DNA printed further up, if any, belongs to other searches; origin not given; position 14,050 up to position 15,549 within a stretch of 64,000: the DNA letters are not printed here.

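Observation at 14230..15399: Non-canonical molybdate regulator: XRE-HTH fused to a PBP-like domain, with a perfect 10-bp inverted-repeat operator, heading modABC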

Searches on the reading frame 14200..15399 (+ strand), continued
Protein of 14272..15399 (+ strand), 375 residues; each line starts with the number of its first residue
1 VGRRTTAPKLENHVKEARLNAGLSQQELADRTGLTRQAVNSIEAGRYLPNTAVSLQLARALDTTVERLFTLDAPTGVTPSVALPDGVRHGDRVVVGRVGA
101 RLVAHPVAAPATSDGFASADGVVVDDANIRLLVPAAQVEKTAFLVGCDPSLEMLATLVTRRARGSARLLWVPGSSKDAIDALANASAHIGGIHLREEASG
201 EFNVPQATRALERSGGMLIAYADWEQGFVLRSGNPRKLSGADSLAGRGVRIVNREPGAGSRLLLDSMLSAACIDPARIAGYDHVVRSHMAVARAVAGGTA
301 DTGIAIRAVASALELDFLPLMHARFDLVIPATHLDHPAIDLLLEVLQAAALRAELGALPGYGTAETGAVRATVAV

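Call 51: fold_search(model_id=the predicted structure, library=pdb)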
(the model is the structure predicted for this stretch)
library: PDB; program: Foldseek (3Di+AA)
matches with E <= 10: 1796; with E <= 0.001: 921
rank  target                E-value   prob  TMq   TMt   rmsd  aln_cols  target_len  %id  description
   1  8sbf_B                5.8e-10  1.00  0.40  0.49  13.3       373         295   13  Full-length structure of the LysR-type transcriptional regulator, ACIAD0746, from Acinetobacter baylyi (released 2024-04-17)
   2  8sbf_A                1.2e-09  1.00  0.40  0.49  13.4       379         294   13  Full-length structure of the LysR-type transcriptional regulator, ACIAD0746, from Acinetobacter baylyi (released 2024-04-17)
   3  5t0w_A                2.7e-09  1.00  0.39  0.59   5.1       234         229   14  Crystal structure of the ancestral amino acid-binding protein AncCDT-1, a precursor of cyclohexadienyl dehydratase (released 2017-09-06)
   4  5t0w_B                4.4e-09  1.00  0.40  0.61   4.7       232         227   13  Crystal structure of the ancestral amino acid-binding protein AncCDT-1, a precursor of cyclohexadienyl dehydratase (released 2017-09-06)
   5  7tav_F                8.4e-09  1.00  0.47  0.73   3.6       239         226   10  Crystal Structure of the PBP2_YvgL_like protein Lmo1041 from Listeria monocytogene (released 2021-12-29)
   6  3h7m                  8.4e-09  1.00  0.39  0.59   5.4       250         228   13  Crystal Structure of a Histidine Kinase Sensor Domain with Similarity to Periplasmic Binding Proteins (released 2009-06-30)
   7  5t0w_D                8.9e-09  1.00  0.38  0.59   5.0       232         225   13  Crystal structure of the ancestral amino acid-binding protein AncCDT-1, a precursor of cyclohexadienyl dehydratase (released 2017-09-06)
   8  7tav_A                9.4e-09  1.00  0.47  0.74   3.1       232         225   10  Crystal Structure of the PBP2_YvgL_like protein Lmo1041 from Listeria monocytogene (released 2021-12-29)
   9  6ddn_A                1.0e-08  1.00  0.42  0.52   4.6       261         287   14  The sulfate-binding protein SubI from Mycobacterium tuberculosis H37Rv (released 2019-05-15)
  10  7tav_C                1.2e-08  1.00  0.46  0.73   3.3       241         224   11  Crystal Structure of the PBP2_YvgL_like protein Lmo1041 from Listeria monocytogene (released 2021-12-29)
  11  6ssy_A                1.3e-08  1.00  0.39  0.47   7.2       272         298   14  Taurine ABC transporter substrate binding protein TauA from E. coli in complex with 2-Aminoethylphosphonic acid (released 2019-12-18)
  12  7tav_B                1.8e-08  1.00  0.48  0.75   3.5       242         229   12  Crystal Structure of the PBP2_YvgL_like protein Lmo1041 from Listeria monocytogene (released 2021-12-29)
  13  7dmw_D                1.8e-08  1.00  0.39  0.70   4.2       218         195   12  Crystal structure of CcpC regulatory domain in complex with citrate from Bacillus amyloliquefaciens (released 2021-10-27)
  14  3fj7_A                2.2e-08  1.00  0.41  0.61   5.5       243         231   14  Crystal structure of L-phospholactate Bound PEB3 (released 2009-03-10)
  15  3kn3_C                2.2e-08  1.00  0.38  0.55   5.7       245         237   12  Crystal Structure of LysR Substrate Binding Domain (25-263) of Putative Periplasmic Protein from Wolinella succinogene (released 2009-12-01)
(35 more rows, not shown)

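Call 60: search_dna_similar(query=window:14272-15396:+, collection=plasmids, mode=protein, max_evalue=1e-10, max_rows=40)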
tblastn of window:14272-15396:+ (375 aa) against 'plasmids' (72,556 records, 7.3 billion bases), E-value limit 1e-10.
Records with a match: 60; places in all: 73; records where one place covers at least 80% of the query: 12.
Best place of each record, by identity: <60% 60.
By first word of the organism name: Clostridium 9; Bacillus 9; Deinococcus 8; Sinorhizobium 5; Methylobacterium 4; Nostoc 3; Mesorhizobium 2; Cetobacterium 2; Tritonibacter 2; Thermomicrobium 1; and 15 more.
By predicted mobility (MOB-suite, as given by PLSDB): non-mobilizable 47; conjugative 9; mobilizable 4.
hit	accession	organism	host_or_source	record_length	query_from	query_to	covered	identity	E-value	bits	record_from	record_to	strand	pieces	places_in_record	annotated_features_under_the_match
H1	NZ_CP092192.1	Deinococcus sp. KNUC1210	Setaria viridis,cell ...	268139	9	374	98%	42.0%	4e-64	228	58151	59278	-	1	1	substrate-binding domain-containing protein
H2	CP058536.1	Deinococcus sp. D7000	seawater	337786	10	374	97%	40.5%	2e-51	191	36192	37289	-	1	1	helix-turn-helix domain-containing protein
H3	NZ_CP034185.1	Deinococcus psychrotolerans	whole organism,R2A medium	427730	12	374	97%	39.7%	8e-60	216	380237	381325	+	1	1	substrate-binding domain-containing protein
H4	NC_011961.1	Thermomicrobium roseum DSM 5159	-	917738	13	372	96%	39.6%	1e-62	224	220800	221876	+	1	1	substrate-binding domain-containing protein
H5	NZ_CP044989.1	Deinococcus sp. AJ005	single cell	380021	5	374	99%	37.8%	1e-54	200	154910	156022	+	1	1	substrate-binding domain-containing protein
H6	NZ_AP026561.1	Deinococcus aetherius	-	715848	1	369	98%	36.2%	6e-41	161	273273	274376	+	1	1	substrate-binding domain-containing protein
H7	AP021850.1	Deinococcus grandis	-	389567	14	365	94%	36.6%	9e-32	134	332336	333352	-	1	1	hypothetical protein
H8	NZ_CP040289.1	Nostoc sp. C057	Phaeoceros,pure culture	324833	10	373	97%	34.9%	8e-50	187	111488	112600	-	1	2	substrate-binding domain-containing protein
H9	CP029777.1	Deinococcus actinosclerus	mixed culture,wastewater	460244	8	367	96%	35.0%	3e-38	153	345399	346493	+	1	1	XRE family transcriptional regulator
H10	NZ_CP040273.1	Nostoc sp. C052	Blasia pusilla,pure culture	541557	10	373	97%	34.6%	2e-49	186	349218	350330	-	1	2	substrate-binding domain-containing protein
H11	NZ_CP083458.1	Deinococcus taeanensis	whole organism,coastal dune soil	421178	1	367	98%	33.9%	5e-31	132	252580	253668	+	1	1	substrate-binding domain-containing protein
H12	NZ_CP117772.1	Nostoc sp. UHCC 0926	whole organism,lichen surface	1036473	10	373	97%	33.9%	1e-50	189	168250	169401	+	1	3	none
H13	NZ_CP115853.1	Pseudoroseomonas cervicalis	-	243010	107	358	67%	35.3%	2e-16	88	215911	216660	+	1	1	molybdopterin biosynthesis protein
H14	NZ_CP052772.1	Pseudonocardia alni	Cell culture,soil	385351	116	367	67%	33.7%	1e-17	92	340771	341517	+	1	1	helix-turn-helix transcriptional regulator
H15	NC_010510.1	Methylobacterium radiotolerans JCM 2831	-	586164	108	359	67%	33.3%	1e-14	83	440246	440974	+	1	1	molybdopterin biosynthesis protein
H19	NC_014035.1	Rhodobacter capsulatus SB 1003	-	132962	144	369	60%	35.5%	1e-27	122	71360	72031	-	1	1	substrate-binding domain-containing protein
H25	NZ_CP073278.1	Clostridium butyricum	Homo sapiens,cell culture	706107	123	369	66%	29.8%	1e-29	127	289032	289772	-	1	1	helix-turn-helix transcriptional regulator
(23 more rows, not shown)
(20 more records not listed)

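Call 61: get_annotated_region(hit=H8, flank=9000)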
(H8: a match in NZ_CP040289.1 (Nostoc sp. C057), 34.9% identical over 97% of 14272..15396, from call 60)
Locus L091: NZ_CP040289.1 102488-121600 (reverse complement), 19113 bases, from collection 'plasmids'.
description: Nostoc sp. C057 plasmid p057_H
organism: Nostoc sp. C057 (NCBI taxid 2576903)
taxonomy: Bacteria; Cyanobacteriota; Cyanophyceae; Nostocales; Nostocaceae; Nostoc; Nostoc sp. C057
host: -; source: Phaeoceros,pure culture; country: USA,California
typing (MOB-suite, as given by PLSDB): conjugative; relaxase MOBF; mating-pair formation MPF_T
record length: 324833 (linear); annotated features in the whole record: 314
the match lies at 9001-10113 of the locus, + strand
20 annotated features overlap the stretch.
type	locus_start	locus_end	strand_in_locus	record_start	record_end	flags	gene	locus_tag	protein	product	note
CDS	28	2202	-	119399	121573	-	-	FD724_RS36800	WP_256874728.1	strawberry notch-like NTP hydrolase domain-containing protein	-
CDS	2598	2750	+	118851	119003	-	-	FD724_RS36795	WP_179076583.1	hypothetical protein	-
CDS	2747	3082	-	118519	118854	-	-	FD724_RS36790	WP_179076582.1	hypothetical protein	-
CDS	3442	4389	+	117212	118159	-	-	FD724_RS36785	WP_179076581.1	RpoD/SigA family RNA polymerase sigma factor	-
CDS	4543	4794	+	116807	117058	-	-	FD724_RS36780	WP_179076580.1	hypothetical protein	-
CDS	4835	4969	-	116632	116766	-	-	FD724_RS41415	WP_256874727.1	hypothetical protein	-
CDS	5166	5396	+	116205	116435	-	-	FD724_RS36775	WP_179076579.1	antitoxin TumA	-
CDS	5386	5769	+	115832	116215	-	-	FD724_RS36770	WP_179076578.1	toxin TumE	-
CDS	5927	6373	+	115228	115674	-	-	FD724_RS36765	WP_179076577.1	hypothetical protein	-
CDS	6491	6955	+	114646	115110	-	-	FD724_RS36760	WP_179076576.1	AAC(3)-I family aminoglycoside N-acetyltransferase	-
CDS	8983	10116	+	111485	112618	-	-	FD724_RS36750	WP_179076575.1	substrate-binding domain-containing protein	-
CDS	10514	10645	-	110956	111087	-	-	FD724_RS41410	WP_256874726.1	hypothetical protein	-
CDS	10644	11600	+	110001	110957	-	nifH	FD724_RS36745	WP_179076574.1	nitrogenase iron protein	GO:0009399 - nitrogen fixation [Evidence IEA]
CDS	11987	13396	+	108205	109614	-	nifE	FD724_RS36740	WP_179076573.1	nitrogenase iron-molybdenum cofactor biosynthesis protein NifE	GO:0009399 - nitrogen fixation [Evidence IEA]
CDS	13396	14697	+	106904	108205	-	nifN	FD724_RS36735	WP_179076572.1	nitrogenase iron-molybdenum cofactor biosynthesis protein NifN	GO:0009399 - nitrogen fixation [Evidence IEA]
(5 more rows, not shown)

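Call 62: get_annotated_region(hit=H4, flank=5000)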
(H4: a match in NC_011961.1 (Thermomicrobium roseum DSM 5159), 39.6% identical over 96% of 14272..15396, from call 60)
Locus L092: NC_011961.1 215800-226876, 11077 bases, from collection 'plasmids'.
description: Thermomicrobium roseum DSM 5159 plasmid unnamed, complete sequence
organism: Thermomicrobium roseum DSM 5159 (NCBI taxid 309801)
taxonomy: Bacteria; Thermomicrobiota; Thermomicrobia; Thermomicrobiales; Thermomicrobiaceae; Thermomicrobium; Thermomicrobium roseum; Thermomicrobium roseum DSM 5159
host: -; source: -; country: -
typing (MOB-suite, as given by PLSDB): non-mobilizable
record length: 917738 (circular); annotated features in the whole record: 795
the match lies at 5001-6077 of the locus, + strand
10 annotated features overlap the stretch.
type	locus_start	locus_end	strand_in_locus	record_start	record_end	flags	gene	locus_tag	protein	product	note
CDS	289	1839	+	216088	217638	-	-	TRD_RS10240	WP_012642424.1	multicopper oxidase family protein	-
CDS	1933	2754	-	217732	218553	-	-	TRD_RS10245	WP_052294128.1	SDR family NAD(P)-dependent oxidoreductase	-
CDS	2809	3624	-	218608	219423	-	-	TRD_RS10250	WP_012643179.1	SDR family oxidoreductase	-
CDS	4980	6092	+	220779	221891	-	-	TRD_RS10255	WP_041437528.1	substrate-binding domain-containing protein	-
CDS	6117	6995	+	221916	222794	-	modA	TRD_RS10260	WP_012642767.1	molybdate ABC transporter substrate-binding protein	GO:0015689 - molybdate ion transport [Evidence IEA]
CDS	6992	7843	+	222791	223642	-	-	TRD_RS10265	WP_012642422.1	ABC transporter permease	GO:0006810 - transport [Evidence IEA]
CDS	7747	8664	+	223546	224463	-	-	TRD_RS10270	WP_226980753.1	hypothetical protein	-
CDS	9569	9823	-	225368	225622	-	-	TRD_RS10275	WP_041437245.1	hypothetical protein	-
CDS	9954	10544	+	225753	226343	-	-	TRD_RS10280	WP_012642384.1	Uma2 family endonuclease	-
CDS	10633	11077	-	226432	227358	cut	-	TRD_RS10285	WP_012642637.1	universal stress protein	-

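Call 63: search_protein_families(library=pfam, proteins=[L091:8983-10116:+, L092:4980-6092:+, L091:10644-11600:+], max_evalue=0.001)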
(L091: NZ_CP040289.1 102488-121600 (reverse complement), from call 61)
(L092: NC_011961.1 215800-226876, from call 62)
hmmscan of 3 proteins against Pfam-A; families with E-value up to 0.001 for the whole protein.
L091:8983-10116:+ (377 aa): 5 families
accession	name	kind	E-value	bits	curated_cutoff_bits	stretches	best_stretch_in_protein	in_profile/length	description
PF12727.12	PBP_like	-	2.8e-66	222.8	27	1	161-350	2-192/193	PBP superfamily domain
PF01381.28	HTH_3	-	2.9e-12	46.9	23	1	11-65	1-55/55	Helix-turn-helix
PF13560.12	HTH_31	-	3.7e-09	37.2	27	1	10-64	5-60/64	Helix-turn-helix domain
PF13443.12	HTH_26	-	8.1e-06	26.4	22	1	10-68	1-60/63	Cro/C1-type HTH DNA-binding domain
PF12844.13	HTH_19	-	0.00018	21.8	30.2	1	10-63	3-56/64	Helix-turn-helix domain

L092:4980-6092:+ (370 aa): 8 families
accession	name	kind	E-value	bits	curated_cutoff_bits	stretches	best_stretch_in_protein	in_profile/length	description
PF12727.12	PBP_like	-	4.1e-63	212.5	27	1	151-341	1-192/193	PBP superfamily domain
PF01381.28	HTH_3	-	1.3e-16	60.8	23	1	9-63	1-55/55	Helix-turn-helix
PF13560.12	HTH_31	-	1.4e-12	48.1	27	1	7-62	4-60/64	Helix-turn-helix domain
PF13531.11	SBP_bac_11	-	2.9e-09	37.5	25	1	210-355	72-226/227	Bacterial extracellular solute-binding protein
PF12844.13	HTH_19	-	9.3e-08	32.3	30.2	1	8-63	3-58/64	Helix-turn-helix domain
PF13443.12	HTH_26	-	2.1e-07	31.5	22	1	17-66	10-60/63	Cro/C1-type HTH DNA-binding domain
PF12974.12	Phosphonate-bd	-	3.2e-05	23.9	27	1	195-305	57-167/242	ABC transporter, phosphonate, periplasmic substrate-binding protein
PF13413.12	HTH_25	-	8.5e-05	22.7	24.6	1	10-42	3-35/62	Helix-turn-helix domain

L091:10644-11600:+ (318 aa): 5 families
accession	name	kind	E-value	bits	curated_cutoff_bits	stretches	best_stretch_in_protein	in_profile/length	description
PF00142.24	Fer4_NifH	-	5.4e-132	439.7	25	1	7-276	1-270/271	4Fe-4S iron sulfur cluster binding proteins, NifH/frxC family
PF13614.12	AAA_31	-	2.3e-10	41.1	27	1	9-78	4-76/177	AAA domain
PF01656.29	CbiA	-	4.1e-09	36.9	25.4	1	11-230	4-125/125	CobQ/CobB/MinD/ParA nucleotide binding domain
PF02374.21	ArsA_ATPase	-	3.7e-07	30.1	24.3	1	7-48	2-42/305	Anion-transporting ATPase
PF10609.15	ParA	-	1.8e-05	24.7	27.1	1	13-58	11-56/246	NUBPL iron-transfer P-loop NTPase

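Call 74: search_protein_families(library=pfam, proteins=[L032:5148-6005:+, L064:5183-6721:+, L048:5199-5750:+, L067:5179-5658:+, L016:5165-5656:+, L043:2136-3989:+, L045:3149-3841:-, L047:3237-3977:-, L049:2787-3950:-, L041:2779-3954:+], max_evalue=0.00001)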
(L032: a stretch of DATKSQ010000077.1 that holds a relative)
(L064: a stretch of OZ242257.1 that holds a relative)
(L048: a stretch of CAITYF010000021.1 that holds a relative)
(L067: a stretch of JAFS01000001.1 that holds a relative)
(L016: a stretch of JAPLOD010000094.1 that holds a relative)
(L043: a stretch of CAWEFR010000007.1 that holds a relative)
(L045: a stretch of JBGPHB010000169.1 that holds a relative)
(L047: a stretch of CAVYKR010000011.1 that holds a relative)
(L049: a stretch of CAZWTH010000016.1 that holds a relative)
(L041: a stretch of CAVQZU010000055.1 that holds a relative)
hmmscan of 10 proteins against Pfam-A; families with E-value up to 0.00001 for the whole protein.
L032:5148-6005:+ (285 aa): 0 families

L064:5183-6721:+ (512 aa): 1 family
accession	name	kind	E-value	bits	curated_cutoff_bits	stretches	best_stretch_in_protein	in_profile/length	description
PF13372.12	Alginate_exp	-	2.4e-58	198.2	25.2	1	104-487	2-384/395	Alginate export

L048:5199-5750:+ (183 aa): 0 families

L067:5179-5658:+ (159 aa): 0 families

L016:5165-5656:+ (163 aa): 0 families

L043:2136-3989:+ (617 aa): 3 families
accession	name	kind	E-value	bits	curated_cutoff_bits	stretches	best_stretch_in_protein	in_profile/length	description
PF00664.28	ABC_membrane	-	1.4e-35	123.7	28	1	35-305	2-274/274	ABC transporter transmembrane region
PF00005.33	ABC_tran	-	2.2e-31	109.7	25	1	368-516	2-137/137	ABC transporter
PF02463.25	SMC_N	-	7.5e-07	29.2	40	0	487-559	136-212/220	RecF/RecN/SMC N terminal domain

L045:3149-3841:- (230 aa): 2 families
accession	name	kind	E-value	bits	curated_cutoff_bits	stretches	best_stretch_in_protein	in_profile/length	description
PF08282.18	Hydrolase_3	-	1e-27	97.9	20.9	2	134-214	175-255/255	haloacid dehalogenase-like hydrolase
PF05116.19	S6PP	-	1e-08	35.5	20.3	0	118-196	136-220/247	Sucrose-6F-phosphate phosphohydrolase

L047:3237-3977:- (246 aa): 1 family
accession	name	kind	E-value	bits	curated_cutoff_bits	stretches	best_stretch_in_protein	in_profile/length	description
PF13531.11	SBP_bac_11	-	7.3e-35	121.2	25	1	50-241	1-196/227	Bacterial extracellular solute-binding protein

L049:2787-3950:- (387 aa): 1 family
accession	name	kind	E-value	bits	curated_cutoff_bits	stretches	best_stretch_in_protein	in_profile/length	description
PF06722.18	EryCIII-like_C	-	9.2e-16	58.6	31.7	1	275-370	36-131/145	Erythromycin biosynthesis protein CIII-like, C-terminal domain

L041:2779-3954:+ (391 aa): 2 families
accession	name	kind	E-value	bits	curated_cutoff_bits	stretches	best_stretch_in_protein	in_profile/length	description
PF03150.19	CCP_MauG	-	2.4e-43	148.8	25.6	1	62-216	3-148/149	Di-haem cytochrome c peroxidase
PF21419.2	RoxA-like_Cyt-c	-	8.5e-06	25.7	26.7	0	296-324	2-30/39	RoxA-like, cytochrome c-like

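Call 80: search_protein_representatives(protein=window:14272-15396:+)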
Query: 375 residues. Proteins with E-value up to 0.001 (for the whole library): 6770; up to 1e-10: 2479; up to 1e-30: 627. The best 150 are listed.
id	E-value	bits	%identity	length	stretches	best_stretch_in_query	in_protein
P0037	8.0e-99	347.8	52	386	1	7-373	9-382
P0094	7.2e-90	318.3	46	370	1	10-368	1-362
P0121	6.2e-82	292.2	47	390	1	11-370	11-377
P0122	8.7e-76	272.0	45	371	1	10-371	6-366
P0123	2.5e-75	270.5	47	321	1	54-371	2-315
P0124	1.6e-74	267.9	45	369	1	11-371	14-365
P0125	9.1e-73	262.1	46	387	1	17-369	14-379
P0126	1.3e-70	255.0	44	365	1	10-365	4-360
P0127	1.6e-70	254.7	43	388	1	1-371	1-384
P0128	7.0e-70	252.6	48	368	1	1-312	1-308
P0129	2.0e-69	251.1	42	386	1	1-371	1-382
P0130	4.7e-69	249.9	44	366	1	18-372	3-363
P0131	1.1e-68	248.7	43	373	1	14-372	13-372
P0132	1.1e-68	248.6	43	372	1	8-373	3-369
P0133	5.1e-68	246.5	40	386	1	11-368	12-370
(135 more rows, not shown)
